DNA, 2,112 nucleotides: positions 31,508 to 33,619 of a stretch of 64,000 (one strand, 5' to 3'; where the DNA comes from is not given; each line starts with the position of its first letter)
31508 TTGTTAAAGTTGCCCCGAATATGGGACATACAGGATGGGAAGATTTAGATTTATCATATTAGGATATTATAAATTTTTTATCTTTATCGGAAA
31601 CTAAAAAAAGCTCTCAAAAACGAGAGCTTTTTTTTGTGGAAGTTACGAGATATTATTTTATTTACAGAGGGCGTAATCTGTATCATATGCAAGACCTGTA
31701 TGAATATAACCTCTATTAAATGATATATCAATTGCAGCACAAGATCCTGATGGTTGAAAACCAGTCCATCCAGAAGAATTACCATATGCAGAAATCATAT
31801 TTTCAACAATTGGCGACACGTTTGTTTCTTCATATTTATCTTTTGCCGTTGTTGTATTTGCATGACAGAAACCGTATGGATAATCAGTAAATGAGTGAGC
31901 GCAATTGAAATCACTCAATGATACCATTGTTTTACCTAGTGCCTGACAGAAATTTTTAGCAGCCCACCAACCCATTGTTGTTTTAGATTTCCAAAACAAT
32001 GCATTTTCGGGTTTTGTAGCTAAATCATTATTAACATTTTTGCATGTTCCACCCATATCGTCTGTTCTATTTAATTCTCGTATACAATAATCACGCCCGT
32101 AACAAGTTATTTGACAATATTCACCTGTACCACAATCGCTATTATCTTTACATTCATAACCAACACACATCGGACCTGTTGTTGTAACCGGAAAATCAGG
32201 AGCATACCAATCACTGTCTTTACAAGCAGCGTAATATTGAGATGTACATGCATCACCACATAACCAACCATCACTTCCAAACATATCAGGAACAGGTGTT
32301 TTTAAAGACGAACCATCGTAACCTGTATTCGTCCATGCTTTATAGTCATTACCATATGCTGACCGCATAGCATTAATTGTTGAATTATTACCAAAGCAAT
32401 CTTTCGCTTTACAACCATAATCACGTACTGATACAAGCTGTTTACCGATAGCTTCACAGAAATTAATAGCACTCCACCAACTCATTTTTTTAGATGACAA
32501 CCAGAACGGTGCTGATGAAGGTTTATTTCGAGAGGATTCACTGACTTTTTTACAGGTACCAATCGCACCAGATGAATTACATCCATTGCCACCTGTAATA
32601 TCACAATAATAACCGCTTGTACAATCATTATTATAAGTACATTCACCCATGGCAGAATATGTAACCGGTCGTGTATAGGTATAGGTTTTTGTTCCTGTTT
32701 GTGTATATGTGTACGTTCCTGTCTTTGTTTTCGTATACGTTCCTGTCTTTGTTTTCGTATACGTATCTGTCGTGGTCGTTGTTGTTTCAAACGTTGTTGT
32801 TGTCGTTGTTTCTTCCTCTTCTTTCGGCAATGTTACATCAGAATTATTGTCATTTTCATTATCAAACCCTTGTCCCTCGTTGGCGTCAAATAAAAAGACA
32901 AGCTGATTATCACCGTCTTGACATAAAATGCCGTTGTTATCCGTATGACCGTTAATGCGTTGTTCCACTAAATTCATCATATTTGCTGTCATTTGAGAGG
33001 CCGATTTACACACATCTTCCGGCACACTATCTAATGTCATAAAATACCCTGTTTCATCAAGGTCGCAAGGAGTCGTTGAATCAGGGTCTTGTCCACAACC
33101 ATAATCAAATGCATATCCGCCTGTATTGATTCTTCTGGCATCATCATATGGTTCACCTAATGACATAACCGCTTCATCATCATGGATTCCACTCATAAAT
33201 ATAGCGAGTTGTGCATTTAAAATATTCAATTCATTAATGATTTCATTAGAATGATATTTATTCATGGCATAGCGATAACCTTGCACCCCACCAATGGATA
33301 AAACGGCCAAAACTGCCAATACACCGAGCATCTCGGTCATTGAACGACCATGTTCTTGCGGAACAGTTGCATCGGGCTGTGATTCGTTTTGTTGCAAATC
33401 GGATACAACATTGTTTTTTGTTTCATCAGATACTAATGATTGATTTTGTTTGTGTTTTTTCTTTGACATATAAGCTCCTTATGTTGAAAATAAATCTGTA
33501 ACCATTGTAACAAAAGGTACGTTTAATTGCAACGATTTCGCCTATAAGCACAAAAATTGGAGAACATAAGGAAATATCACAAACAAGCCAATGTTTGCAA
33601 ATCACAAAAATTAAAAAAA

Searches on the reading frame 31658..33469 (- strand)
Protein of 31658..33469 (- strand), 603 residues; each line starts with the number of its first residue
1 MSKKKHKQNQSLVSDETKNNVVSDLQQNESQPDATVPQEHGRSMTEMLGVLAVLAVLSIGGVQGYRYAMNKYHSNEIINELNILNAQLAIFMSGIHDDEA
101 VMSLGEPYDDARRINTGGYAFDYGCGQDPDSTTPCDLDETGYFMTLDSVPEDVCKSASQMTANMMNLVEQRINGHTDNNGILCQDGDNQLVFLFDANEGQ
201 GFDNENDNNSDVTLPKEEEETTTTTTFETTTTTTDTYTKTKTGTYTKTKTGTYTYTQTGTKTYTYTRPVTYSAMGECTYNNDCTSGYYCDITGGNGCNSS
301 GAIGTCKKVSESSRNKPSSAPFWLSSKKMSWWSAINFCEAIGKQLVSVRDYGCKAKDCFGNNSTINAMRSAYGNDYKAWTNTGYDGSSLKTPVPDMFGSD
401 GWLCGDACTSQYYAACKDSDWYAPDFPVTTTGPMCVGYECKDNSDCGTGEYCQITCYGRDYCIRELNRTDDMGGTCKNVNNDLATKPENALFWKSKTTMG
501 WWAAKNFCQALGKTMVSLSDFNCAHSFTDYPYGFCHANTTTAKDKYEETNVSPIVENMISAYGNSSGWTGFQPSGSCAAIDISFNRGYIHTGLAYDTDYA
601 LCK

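Call 7: search_protein_families(library=pfam, proteins=[window:31658-33469:-], max_evalue=0.01)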
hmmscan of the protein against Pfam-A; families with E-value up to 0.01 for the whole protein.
window:31658-33469:- (603 aa): 2 families
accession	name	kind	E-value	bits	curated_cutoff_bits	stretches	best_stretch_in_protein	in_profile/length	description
PF01456.22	Mucin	-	0.0027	18.1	34.7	1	205-269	33-96/143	Mucin-like glycoprotein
PF17906.7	HTH_48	-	0.0043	17.6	24.1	0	503-522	21-40/50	HTH domain in Mos1 transposase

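Call 20: find_encoding_contigs(protein=window:31658-33469:-, flank=3000, max_places=10)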
Protein window:31658-33469:- (603 aa): no gene with exactly this product is on record in the collection.

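Call 42: search_protein_families(library=ncbifam, proteins=[window:31658-33469:-], max_evalue=0.01)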
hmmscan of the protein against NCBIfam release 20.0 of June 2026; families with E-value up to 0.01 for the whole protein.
window:31658-33469:- (603 aa): 1 family
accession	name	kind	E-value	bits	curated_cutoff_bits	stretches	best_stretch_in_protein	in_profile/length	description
TIGR04201.1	Myxo_Cys_RPT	repeat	1.7e-05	24.8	25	1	439-454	4-19/22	Cys-rich repeat-containing protein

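Call 44: find_homologous_proteins(query=A1, max_evalue=0.001)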
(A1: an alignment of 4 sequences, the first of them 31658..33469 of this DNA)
Query A1 (4 sequences) (603 aa, profile of the alignment): 153 proteins with E <= 0.001 among 6441 candidates; the best 120 are listed.
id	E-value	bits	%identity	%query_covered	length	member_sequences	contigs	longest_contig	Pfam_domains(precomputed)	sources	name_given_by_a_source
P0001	3.7e-166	572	96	100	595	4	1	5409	-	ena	-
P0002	2.8e-152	526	38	53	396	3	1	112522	-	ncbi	-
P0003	7.0e-126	439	31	63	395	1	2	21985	-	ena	-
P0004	2.5e-122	427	91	35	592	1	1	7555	-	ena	-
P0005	1.2e-121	425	35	89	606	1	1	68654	-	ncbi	-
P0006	2.8e-116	407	34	89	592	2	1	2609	-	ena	-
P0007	7.0e-111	390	48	97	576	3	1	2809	-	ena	-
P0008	1.9e-108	382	57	64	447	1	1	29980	-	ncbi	-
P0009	2.7e-107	378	37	59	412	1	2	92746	-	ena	-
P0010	2.2e-105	371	36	57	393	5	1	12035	-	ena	-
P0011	3.7e-104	367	36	64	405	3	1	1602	-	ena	-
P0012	1.6e-103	365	45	27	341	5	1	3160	-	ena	-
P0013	2.6e-103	365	36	63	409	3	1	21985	-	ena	-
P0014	4.6e-103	364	36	60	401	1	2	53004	-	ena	-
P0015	1.8e-102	362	38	57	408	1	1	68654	-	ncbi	-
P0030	9.8e-85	303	50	91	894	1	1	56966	-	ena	-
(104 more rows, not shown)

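Call 45: find_encoding_contigs(protein=P0001, flank=5000, max_places=6)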
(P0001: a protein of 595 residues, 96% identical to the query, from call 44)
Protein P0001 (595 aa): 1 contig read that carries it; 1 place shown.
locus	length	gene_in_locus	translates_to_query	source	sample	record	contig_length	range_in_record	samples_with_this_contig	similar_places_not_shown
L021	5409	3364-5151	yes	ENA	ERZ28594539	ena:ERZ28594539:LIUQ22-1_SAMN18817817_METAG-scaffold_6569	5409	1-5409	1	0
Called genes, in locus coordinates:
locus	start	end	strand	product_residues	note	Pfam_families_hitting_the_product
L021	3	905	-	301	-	?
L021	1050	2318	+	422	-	PF01773:Nucleos_tra2_N, PF07670:Gate, PF07662:Nucleos_tra2_C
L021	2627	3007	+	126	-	PF00079:Serpin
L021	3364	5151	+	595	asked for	-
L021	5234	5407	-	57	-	?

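Call 46: find_encoding_contigs(protein=P0002, flank=10000, max_places=6)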
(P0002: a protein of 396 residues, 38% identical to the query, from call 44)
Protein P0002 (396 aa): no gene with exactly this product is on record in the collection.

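Call 50: find_encoding_contigs(protein=P0003, flank=10000, max_places=4)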
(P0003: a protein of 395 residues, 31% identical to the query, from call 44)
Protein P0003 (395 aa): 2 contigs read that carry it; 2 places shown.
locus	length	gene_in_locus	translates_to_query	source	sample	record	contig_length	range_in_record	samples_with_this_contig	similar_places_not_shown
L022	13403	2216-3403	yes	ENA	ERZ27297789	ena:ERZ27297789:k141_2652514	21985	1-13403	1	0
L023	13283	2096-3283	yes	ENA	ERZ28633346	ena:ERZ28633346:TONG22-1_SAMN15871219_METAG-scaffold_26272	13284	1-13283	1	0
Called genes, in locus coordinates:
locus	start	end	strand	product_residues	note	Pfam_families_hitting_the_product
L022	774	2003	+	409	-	-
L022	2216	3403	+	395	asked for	-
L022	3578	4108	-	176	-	PF01281:Ribosomal_L9_N, PF03948:Ribosomal_L9_C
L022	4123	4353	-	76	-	PF01084:Ribosomal_S18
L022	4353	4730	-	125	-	PF01250:Ribosomal_S6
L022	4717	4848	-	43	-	-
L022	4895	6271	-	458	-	-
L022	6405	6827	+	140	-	PF21157:DksA_N, PF01258:zf-dskA_traR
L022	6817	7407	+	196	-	PF02545:Maf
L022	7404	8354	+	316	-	PF10150:RNase_E_G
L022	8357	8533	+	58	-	PF03884:YacG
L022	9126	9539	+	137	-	PF01467:CTP_transf_like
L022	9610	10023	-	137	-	PF10691:DUF2497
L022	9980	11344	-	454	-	PF02321:OEP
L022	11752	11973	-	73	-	-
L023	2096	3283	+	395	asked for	-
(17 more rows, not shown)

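Call 51: find_encoding_contigs(protein=P0030, flank=10000, max_places=4)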
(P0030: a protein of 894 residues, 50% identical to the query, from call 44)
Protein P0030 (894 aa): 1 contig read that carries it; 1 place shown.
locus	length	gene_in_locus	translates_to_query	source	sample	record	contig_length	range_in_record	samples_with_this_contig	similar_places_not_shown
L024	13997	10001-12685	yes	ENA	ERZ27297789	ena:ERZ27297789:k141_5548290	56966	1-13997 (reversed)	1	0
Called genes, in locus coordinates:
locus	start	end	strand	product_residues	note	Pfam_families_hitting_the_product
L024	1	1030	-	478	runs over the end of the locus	PF00037:Fer4, PF12837:Fer4_6 (weak), PF12838:Fer4_7 (weak), PF13187:Fer4_9 (weak), PF25160:LdpA_Fe-S-bd, PF00037:Fer4, PF12837:Fer4_6, PF02906:Fe_hyd_lg_C, +4 more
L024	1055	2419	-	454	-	PF00289:Biotin_carb_N, PF02222:ATP-grasp, PF02786:CPSase_L_D2, PF07478:Dala_Dala_lig_C, PF02785:Biotin_carb_C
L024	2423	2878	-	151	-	-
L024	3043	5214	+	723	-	PF13188:PAS_8 (faint), PF13426:PAS_9 (faint), PF00989:PAS (weak), PF08448:PAS_4 (faint), PF00512:HisKA, PF02518:HATPase_c, PF00072:Response_reg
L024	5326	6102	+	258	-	PF00106:adh_short, PF08659:KR, PF13561:adh_short_C2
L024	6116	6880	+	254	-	PF09976:TPR_21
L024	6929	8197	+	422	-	PF07774:EMC1_C (faint), PF13570:Beta-prop_ACSF4, PF13360:PQQ_2, PF23727:Beta-prop_FAM234A_B (faint), PF25293:Beta-prop_EMC1_N (weak), PF01011:PQQ (weak), PF13360:PQQ_2 (weak)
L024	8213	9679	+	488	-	PF00071:Ras (weak), PF01926:MMR_HSR1, PF02421:FeoB_N, PF04548:AIG1 (weak), PF00009:GTP_EFTU, PF01926:MMR_HSR1, PF02421:FeoB_N, PF14714:KH_dom-like, +4 more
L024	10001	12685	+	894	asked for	-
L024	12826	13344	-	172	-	-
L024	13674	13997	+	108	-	?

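Call 52: find_encoding_contigs(protein=P0005, flank=10000, max_places=4)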
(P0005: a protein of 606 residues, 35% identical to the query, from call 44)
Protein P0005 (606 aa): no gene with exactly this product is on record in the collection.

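Call 73: find_encoding_contigs(protein=P0126, flank=10000, max_places=10)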
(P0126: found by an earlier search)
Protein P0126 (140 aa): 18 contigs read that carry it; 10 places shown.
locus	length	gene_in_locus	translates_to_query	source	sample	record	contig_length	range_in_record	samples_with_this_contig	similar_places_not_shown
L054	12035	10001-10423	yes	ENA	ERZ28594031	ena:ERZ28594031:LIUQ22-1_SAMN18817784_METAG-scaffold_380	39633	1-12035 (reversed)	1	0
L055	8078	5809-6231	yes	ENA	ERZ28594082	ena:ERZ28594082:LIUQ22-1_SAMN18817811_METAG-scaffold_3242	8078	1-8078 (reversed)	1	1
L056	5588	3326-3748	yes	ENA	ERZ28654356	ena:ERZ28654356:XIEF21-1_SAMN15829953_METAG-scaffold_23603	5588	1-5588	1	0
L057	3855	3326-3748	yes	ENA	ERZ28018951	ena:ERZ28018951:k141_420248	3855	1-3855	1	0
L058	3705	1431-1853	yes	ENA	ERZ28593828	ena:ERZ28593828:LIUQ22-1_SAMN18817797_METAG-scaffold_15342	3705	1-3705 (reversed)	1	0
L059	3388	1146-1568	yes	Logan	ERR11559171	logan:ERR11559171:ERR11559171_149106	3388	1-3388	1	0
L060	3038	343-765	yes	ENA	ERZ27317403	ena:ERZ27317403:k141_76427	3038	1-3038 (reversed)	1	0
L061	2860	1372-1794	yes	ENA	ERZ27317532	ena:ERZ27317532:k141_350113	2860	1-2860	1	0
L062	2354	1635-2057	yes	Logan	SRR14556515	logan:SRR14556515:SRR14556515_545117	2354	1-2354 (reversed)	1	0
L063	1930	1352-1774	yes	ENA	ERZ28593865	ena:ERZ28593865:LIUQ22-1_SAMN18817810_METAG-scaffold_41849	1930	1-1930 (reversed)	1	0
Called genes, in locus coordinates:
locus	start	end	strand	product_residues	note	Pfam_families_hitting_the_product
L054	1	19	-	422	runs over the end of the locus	PF01773:Nucleos_tra2_N, PF07670:Gate, PF07662:Nucleos_tra2_C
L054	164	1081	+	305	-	PF00294:PfkB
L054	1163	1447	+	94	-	-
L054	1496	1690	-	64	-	-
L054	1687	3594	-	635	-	-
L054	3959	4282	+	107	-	-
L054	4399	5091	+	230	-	-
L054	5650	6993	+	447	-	-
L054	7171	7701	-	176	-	PF01281:Ribosomal_L9_N, PF03948:Ribosomal_L9_C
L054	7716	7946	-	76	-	PF01084:Ribosomal_S18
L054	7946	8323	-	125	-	PF01250:Ribosomal_S6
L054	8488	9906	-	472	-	-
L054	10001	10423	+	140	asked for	PF21157:DksA_N, PF01258:zf-dskA_traR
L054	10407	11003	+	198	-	PF02545:Maf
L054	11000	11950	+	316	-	PF10150:RNase_E_G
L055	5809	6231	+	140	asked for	PF21157:DksA_N, PF01258:zf-dskA_traR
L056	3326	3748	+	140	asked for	PF21157:DksA_N, PF01258:zf-dskA_traR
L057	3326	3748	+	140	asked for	PF21157:DksA_N, PF01258:zf-dskA_traR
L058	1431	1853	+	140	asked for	PF21157:DksA_N, PF01258:zf-dskA_traR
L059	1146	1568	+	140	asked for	PF21157:DksA_N, PF01258:zf-dskA_traR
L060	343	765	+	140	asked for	PF21157:DksA_N, PF01258:zf-dskA_traR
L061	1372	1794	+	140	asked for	PF21157:DksA_N, PF01258:zf-dskA_traR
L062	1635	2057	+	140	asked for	PF21157:DksA_N, PF01258:zf-dskA_traR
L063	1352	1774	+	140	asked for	PF21157:DksA_N, PF01258:zf-dskA_traR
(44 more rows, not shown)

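Call 89: predict_structure(alignment_id=A3)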
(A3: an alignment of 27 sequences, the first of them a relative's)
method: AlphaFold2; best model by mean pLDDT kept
length: 396 residues; sequences in the alignment: 27
mean_pLDDT: 81.9   pTM: 0.55
mean pLDDT of the five models: 81.9, 80.1, 75.8, 75.6, 70.7
residues with pLDDT >= 90: 129; 70-90: 197; 50-70: 59; < 50: 11
segments of 3 or more residues with pLDDT < 50: 1-4, 8-10, 174-176
pLDDT, mean of each block of 10 residues (from residue 1): 46 58 64 78 86 85 69 80 82 72 78 86 84 86 73 86 80 57 88 87 78 92 89 92 88 70 95 75 92 93 92 88 90 93 91 89 74 91 90 95
secondary structure, 60 per line:
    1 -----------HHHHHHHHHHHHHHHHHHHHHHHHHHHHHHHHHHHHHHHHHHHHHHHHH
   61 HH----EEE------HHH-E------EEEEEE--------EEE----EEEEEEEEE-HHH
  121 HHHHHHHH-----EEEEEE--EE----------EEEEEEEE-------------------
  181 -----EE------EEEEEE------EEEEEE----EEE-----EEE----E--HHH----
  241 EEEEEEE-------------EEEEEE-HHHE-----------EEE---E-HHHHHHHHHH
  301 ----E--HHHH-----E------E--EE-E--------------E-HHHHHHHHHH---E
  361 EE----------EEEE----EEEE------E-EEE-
elements in order: H12-62 E67-69 E87-92 E101-103 E108-116 H118-128 E134-139 E154-161 E194-199 E206-211 E216-218 E224-226 E241-247 E261-266 E283-285 H291-300 H308-311 H347-356 E360-362 E373-376 E381-384 E393-395

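Call 91: fold_search(model_id=the predicted structure, library=pdb)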
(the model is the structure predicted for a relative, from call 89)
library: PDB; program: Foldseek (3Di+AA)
matches with E <= 10: 412; with E <= 0.001: 1
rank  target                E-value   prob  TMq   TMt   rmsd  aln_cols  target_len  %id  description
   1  9iuf_A                7.4e-04  1.00  0.24  0.41   7.1       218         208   12  Cryo-EM structure of the type IVb pilus from enterotoxigenic Escherichia coli (released 2025-05-28)
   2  8uhf_E                4.7e-03  1.00  0.24  0.43   6.5       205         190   12  Cryo-EM of Vibrio cholerae toxin co-regulated pilus - asymmetric reconstruction (released 2023-12-06)
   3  5ypz_A                7.1e-03  0.10  0.12  0.10  26.1       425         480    9  Crystal structure of minor pilin CofB from CFA/III complexed with N-terminal peptide fragment of CofJ (released 2018-06-27)
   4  8uhf_H                9.5e-03  1.00  0.24  0.45   7.4       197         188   15  Cryo-EM of Vibrio cholerae toxin co-regulated pilus - asymmetric reconstruction (released 2023-12-06)
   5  8uhf_F                9.5e-03  0.99  0.23  0.41   7.9       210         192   11  Cryo-EM of Vibrio cholerae toxin co-regulated pilus - asymmetric reconstruction (released 2023-12-06)
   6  8uhf_A                1.9e-02  0.97  0.22  0.40   8.9       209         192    9  Cryo-EM of Vibrio cholerae toxin co-regulated pilus - asymmetric reconstruction (released 2023-12-06)
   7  3fhu_A                3.4e-02  0.99  0.14  0.36   5.3        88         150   10  Crystal structure of type IV b pilin from Salmonella typhi (released 2009-10-20)
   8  8uhf_I                3.6e-02  0.95  0.21  0.38   7.7       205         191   11  Cryo-EM of Vibrio cholerae toxin co-regulated pilus - asymmetric reconstruction (released 2023-12-06)
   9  3s0t_A                3.6e-02  0.87  0.18  0.34   9.8       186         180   11  Crystal structure of the CofA Type IV pilin subunit from enterotoxigenic E. coli (released 2012-04-11)
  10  8uhf_B                3.8e-02  0.99  0.27  0.48   6.2       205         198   10  Cryo-EM of Vibrio cholerae toxin co-regulated pilus - asymmetric reconstruction (released 2023-12-06)
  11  8uhf_D                5.1e-02  0.91  0.20  0.36   7.0       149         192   16  Cryo-EM of Vibrio cholerae toxin co-regulated pilus - asymmetric reconstruction (released 2023-12-06)
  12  3vor                  8.7e-02  0.84  0.14  0.27   5.8       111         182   14  Crystal Structure Analysis of the CofA (released 2012-09-26)
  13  1jwi_B                1.0e-01  0.90  0.18  0.51   6.0       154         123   10  Crystal Structure of Bitiscetin, a von Willeband Factor-dependent Platelet Aggregation Inducer. (released 2001-11-28)
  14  6e7d_X                1.2e-01  0.84  0.17  0.49   5.8       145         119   12  Structure of the inhibitory NKR-P1B receptor bound to the host-encoded ligand, Clr-b (released 2018-10-24)
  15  9hcd_U                1.2e-01  0.13  0.11  0.23  15.1       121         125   13  Mouse mitoribosome large subunit assembly intermediate (with uL16m) bound to MRM3-dimer, DDX28 and the MALSU-L0R8F8-mt (released 2025-06-11)
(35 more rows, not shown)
